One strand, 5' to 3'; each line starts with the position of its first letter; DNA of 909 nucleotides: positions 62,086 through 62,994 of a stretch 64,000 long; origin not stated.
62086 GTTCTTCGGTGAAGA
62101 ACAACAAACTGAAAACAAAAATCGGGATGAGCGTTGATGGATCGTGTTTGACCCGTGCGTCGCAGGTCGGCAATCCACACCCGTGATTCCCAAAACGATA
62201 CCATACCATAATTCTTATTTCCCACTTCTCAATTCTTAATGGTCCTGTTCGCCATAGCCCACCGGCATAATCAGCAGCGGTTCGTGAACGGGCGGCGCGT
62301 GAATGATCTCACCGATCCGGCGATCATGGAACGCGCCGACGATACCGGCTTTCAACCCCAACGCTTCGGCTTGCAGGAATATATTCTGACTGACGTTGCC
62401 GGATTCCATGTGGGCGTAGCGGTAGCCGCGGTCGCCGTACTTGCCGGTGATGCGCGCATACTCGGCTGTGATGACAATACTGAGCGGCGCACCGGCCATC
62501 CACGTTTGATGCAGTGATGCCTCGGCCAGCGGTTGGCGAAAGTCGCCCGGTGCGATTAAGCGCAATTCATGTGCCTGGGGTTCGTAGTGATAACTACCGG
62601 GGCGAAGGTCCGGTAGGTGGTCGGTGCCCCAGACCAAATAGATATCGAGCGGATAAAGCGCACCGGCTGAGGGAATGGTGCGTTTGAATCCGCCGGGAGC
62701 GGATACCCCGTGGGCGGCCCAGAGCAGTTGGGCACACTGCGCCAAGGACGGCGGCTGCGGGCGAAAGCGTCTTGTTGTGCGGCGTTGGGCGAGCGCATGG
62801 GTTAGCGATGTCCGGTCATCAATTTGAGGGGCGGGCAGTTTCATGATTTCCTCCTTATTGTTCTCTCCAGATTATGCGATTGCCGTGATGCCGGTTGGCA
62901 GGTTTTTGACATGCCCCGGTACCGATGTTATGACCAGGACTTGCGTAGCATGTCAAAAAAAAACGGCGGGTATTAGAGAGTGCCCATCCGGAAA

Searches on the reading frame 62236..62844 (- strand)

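Call 91: search_protein_families(library=pfam, proteins=[window:62236-62844:-], max_evalue=0.001)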
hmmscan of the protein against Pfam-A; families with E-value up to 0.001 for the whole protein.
window:62236-62844:- (202 aa): 1 family
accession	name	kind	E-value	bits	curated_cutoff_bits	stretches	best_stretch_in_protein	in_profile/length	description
PF00881.29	Nitroreductase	-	3.2e-30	106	23.5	1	18-197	1-167/167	Nitroreductase family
